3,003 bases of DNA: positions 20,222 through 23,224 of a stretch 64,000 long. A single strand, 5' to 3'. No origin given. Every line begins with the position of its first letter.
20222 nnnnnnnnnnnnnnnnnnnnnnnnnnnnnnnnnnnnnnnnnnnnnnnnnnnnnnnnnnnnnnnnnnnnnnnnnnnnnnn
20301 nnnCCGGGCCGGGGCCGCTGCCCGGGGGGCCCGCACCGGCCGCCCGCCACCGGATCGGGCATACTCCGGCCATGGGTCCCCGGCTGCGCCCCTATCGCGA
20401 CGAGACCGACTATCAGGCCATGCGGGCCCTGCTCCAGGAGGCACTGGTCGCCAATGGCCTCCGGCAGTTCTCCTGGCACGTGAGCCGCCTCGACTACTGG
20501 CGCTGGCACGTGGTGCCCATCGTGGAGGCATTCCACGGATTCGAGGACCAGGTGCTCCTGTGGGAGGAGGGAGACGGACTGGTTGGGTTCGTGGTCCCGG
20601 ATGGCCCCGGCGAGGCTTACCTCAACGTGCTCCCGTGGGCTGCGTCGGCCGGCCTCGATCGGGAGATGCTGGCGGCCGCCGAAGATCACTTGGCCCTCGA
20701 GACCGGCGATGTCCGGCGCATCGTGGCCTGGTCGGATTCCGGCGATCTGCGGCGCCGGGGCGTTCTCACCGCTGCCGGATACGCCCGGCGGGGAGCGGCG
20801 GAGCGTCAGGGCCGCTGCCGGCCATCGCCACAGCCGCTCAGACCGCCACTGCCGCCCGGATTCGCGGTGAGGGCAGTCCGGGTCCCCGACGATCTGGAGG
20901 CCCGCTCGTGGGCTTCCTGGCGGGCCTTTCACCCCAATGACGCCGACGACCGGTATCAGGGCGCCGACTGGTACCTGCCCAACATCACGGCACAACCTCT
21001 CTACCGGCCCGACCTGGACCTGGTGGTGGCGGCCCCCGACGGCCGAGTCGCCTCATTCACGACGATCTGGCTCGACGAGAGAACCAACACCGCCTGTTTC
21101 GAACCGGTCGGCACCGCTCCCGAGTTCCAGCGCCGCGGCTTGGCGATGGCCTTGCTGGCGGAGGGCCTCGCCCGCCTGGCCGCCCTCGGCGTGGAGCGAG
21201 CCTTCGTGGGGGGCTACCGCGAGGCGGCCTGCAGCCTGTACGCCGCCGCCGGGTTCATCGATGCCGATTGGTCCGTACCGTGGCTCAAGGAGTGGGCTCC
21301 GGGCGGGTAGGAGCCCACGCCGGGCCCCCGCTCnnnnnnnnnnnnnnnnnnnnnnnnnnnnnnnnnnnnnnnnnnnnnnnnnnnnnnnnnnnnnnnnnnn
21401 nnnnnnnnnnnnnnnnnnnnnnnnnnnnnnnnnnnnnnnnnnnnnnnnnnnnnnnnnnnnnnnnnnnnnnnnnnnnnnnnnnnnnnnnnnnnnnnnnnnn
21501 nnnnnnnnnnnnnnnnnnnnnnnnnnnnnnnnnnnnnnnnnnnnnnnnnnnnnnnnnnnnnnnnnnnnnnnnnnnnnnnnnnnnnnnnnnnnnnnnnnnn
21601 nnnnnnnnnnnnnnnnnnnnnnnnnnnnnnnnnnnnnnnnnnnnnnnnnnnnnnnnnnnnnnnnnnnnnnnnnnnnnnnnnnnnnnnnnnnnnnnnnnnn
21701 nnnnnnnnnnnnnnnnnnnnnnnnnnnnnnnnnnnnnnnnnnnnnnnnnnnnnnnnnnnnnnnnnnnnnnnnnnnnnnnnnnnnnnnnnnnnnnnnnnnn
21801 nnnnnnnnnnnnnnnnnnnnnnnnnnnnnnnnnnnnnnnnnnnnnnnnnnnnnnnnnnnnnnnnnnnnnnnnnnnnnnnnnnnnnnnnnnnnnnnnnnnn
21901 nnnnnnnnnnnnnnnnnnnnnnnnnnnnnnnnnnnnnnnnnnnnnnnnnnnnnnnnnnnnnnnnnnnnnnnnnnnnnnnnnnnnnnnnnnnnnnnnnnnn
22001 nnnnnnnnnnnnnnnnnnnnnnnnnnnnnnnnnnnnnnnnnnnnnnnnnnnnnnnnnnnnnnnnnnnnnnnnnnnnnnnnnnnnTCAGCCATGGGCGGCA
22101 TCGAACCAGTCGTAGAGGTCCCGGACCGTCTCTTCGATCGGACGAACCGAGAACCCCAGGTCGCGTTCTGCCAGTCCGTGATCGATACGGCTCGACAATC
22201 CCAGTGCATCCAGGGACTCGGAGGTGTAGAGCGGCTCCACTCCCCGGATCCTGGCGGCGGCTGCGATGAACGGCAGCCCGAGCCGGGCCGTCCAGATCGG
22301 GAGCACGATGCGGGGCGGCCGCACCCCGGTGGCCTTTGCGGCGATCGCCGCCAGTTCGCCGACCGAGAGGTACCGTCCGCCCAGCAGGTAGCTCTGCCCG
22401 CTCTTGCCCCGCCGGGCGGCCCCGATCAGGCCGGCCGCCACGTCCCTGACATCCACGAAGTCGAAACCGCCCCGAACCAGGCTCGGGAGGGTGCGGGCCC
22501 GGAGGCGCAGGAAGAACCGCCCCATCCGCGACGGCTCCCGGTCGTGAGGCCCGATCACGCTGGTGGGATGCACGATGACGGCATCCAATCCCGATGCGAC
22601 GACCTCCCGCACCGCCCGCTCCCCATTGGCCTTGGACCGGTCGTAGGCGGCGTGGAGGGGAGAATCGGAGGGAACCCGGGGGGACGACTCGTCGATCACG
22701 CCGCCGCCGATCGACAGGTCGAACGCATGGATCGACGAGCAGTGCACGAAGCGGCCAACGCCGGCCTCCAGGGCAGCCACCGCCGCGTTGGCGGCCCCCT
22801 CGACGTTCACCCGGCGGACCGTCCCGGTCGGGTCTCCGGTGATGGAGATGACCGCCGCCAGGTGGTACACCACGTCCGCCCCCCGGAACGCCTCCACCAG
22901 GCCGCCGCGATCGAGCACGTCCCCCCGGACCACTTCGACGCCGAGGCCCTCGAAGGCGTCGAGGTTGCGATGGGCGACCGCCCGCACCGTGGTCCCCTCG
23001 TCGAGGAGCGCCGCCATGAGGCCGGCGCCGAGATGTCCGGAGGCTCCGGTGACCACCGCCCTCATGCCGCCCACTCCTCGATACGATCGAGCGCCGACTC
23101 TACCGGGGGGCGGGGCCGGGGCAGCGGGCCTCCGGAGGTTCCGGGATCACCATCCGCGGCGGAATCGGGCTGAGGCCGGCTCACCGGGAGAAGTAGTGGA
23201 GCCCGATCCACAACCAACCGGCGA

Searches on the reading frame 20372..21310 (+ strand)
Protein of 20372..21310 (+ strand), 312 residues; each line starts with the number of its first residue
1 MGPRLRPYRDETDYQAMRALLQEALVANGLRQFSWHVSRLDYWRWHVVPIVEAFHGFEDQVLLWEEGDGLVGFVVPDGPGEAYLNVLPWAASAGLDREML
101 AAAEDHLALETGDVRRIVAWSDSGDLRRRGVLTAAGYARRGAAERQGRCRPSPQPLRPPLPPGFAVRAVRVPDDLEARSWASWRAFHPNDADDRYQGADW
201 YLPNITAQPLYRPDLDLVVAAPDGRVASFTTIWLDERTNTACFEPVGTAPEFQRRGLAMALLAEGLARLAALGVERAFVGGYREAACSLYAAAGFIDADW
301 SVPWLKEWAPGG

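Call 55: search_protein_families(library=pfam, proteins=[window:20372-21310:+], max_evalue=0.00001)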
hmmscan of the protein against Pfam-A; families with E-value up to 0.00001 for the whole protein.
window:20372-21310:+ (312 aa): 2 families
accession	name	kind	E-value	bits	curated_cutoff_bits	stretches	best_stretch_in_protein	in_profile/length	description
PF00583.31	Acetyltransf_1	-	1.1e-11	45.4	20.7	1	201-295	27-116/116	Acetyltransferase (GNAT) family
PF13508.13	Acetyltransf_7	-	6e-08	33.4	27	0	217-296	5-83/84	Acetyltransferase (GNAT) domain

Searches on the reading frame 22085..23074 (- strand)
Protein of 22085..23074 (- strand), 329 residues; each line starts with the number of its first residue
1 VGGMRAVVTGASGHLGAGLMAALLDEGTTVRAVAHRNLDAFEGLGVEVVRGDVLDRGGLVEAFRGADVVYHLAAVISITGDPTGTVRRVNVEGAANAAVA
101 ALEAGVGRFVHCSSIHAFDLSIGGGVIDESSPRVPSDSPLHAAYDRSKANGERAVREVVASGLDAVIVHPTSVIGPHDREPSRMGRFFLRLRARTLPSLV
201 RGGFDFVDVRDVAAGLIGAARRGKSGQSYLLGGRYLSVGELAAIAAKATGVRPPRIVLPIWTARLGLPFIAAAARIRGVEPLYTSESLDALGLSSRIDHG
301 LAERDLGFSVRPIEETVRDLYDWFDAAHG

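Call 55: search_protein_families(library=pfam, proteins=[window:22085-23074:-], max_evalue=0.00001)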
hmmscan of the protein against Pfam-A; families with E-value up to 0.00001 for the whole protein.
window:22085-23074:- (329 aa): 7 families
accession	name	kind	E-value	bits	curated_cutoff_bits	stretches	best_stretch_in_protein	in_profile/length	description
PF01370.27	Epimerase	-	1.4e-29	103.6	20.9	1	7-232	2-240/240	NAD dependent epimerase/dehydratase family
PF01073.25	3Beta_HSD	-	1.6e-21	77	22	1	7-222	1-231/280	3-beta hydroxysteroid dehydrogenase/isomerase family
PF13460.12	NAD_binding_10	-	1.2e-17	64.8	27.2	1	10-173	1-146/184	NAD(P)H-binding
PF05368.20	NmrA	-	1.1e-14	55.1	27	1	7-114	6-107/298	NmrA-like family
PF07993.18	NAD_binding_4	-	3.8e-13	49.6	20.1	1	64-180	87-210/258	Male sterility protein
PF04321.23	RmlD_sub_bind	-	3.9e-10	39.7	27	1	4-175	1-153/287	RmlD substrate binding domain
PF16363.11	GDP_Man_Dehyd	-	2.2e-08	34.4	27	1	8-250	2-267/332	GDP-mannose 4,6 dehydratase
